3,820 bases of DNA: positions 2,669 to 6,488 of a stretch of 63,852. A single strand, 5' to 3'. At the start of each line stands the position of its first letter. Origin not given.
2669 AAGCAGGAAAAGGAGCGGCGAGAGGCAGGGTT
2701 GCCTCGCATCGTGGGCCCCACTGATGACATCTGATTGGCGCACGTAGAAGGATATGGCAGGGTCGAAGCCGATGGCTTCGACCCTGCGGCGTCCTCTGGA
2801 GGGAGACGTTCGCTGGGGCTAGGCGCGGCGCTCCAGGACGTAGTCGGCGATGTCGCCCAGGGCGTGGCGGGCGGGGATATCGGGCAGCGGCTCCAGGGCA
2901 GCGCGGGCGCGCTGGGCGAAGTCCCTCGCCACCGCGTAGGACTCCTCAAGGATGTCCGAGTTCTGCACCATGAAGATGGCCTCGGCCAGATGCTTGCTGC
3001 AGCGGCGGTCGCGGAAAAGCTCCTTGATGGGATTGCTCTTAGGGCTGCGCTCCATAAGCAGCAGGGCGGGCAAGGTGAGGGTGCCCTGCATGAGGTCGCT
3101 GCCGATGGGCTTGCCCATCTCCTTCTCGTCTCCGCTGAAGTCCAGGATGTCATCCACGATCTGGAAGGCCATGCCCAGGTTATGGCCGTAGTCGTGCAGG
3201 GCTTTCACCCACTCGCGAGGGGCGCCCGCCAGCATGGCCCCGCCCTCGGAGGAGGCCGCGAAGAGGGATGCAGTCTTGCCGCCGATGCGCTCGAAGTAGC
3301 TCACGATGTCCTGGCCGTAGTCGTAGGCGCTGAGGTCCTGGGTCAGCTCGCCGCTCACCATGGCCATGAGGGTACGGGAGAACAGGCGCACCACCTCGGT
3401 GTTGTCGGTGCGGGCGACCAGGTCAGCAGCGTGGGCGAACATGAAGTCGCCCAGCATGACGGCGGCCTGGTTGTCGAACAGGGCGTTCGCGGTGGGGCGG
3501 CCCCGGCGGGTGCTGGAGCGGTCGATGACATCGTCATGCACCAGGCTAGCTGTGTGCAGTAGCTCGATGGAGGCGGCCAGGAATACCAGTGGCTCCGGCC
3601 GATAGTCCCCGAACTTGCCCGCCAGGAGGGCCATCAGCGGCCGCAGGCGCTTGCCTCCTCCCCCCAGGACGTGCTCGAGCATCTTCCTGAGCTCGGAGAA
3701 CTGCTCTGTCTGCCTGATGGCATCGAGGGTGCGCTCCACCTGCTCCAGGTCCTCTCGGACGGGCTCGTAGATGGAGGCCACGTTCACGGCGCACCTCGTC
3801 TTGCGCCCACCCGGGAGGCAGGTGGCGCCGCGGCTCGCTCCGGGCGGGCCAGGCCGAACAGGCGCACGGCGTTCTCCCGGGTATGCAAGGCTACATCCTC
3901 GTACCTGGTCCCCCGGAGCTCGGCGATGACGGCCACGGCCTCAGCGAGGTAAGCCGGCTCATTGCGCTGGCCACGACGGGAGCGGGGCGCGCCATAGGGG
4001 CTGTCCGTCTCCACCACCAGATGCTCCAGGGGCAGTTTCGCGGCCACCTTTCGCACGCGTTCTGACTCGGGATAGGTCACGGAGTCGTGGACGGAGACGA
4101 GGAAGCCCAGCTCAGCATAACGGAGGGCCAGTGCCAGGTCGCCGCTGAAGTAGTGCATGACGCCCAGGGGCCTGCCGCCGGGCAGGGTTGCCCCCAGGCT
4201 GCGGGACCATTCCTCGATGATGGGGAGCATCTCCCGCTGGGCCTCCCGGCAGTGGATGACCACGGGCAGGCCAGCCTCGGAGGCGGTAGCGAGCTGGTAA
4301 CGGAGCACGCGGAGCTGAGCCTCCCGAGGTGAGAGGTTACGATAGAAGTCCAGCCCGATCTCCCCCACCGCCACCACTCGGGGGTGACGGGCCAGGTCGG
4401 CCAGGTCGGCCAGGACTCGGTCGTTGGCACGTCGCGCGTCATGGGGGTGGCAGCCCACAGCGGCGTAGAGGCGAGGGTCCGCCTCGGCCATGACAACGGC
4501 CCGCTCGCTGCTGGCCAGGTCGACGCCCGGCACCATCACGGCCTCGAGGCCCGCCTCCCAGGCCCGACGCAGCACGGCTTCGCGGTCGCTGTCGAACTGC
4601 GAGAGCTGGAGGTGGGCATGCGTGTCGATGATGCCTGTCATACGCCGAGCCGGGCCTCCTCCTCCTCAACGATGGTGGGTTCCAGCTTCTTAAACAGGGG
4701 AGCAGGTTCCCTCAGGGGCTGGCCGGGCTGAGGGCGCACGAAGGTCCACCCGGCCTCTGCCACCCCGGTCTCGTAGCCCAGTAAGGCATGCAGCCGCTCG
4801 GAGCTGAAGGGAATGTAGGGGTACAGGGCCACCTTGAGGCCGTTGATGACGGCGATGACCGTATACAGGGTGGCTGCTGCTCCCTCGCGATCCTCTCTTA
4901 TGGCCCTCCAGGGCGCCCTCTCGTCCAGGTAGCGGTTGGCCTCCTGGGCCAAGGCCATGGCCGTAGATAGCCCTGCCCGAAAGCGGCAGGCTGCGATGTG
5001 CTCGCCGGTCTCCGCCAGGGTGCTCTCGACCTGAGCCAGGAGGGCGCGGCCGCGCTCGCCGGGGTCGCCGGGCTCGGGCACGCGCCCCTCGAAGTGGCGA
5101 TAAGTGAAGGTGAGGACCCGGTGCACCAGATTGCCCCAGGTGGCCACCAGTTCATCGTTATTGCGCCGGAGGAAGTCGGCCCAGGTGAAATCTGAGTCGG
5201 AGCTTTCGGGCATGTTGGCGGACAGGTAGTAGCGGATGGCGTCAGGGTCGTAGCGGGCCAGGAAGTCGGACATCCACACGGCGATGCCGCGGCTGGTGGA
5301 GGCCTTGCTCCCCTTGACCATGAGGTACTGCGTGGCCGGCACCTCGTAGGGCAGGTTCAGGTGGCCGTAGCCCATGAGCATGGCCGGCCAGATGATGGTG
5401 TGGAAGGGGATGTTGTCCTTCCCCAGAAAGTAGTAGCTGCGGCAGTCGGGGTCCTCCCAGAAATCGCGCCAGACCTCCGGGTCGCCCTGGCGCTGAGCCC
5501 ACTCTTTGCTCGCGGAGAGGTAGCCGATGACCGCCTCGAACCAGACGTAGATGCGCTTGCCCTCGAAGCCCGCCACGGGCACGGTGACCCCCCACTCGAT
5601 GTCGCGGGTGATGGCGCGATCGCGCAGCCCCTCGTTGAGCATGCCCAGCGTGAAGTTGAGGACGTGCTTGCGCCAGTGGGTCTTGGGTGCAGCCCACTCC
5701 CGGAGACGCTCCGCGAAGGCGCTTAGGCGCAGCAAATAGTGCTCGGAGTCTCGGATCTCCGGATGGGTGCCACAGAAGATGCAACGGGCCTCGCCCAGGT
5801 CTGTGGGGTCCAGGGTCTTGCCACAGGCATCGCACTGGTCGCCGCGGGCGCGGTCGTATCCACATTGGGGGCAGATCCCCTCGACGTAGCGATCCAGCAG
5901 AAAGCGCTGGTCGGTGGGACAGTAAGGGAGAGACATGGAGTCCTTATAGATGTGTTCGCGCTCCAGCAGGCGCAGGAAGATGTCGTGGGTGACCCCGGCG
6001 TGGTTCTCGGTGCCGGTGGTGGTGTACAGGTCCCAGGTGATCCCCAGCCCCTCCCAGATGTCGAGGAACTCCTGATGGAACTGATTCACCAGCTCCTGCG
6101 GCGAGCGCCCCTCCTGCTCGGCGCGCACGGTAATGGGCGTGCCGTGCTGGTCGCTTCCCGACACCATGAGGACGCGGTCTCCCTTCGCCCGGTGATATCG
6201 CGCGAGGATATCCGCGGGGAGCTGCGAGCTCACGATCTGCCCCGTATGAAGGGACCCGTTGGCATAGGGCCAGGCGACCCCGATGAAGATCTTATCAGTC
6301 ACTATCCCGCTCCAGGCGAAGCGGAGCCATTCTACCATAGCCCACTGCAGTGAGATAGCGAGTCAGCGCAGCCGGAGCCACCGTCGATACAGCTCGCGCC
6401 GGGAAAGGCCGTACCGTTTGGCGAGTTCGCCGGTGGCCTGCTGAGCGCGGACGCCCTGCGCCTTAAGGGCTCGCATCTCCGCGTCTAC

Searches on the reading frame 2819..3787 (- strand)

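Call 53: search_protein_families(library=pfam, proteins=[window:2819-3787:-], max_evalue=0.00001)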
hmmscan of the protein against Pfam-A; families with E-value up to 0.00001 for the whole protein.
window:2819-3787:- (322 aa): 1 family
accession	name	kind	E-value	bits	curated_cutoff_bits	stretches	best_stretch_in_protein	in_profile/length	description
PF00348.22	polyprenyl_synt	-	4.1e-68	229.7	27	1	32-269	3-246/251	Polyprenyl synthetase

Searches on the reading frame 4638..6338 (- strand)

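Call 52: search_protein_families(library=pfam, proteins=[window:4638-6338:-], max_evalue=0.00001)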
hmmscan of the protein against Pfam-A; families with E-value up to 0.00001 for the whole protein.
window:4638-6338:- (566 aa): 5 families
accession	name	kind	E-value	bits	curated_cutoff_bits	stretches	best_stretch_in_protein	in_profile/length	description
PF09334.17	tRNA-synt_1g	-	8e-149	496.1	20.1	1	18-409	2-391/391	tRNA synthetases class I (M)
PF19303.5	Anticodon_3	-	5.1e-15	56.1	23.5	1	420-563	1-146/152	Anticodon binding domain of methionyl tRNA ligase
PF00133.28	tRNA-synt_1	-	1.2e-14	54.3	22.7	1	21-255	29-245/414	tRNA synthetases class I (I, L, M and V)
PF01406.26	tRNA-synt_1e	-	7.6e-07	29.2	27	0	28-134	21-125/301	tRNA synthetases class I (C) catalytic domain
PF08264.19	Anticodon_1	-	2.2e-06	28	25.1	1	431-532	2-105/148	Anticodon-binding domain of tRNA ligase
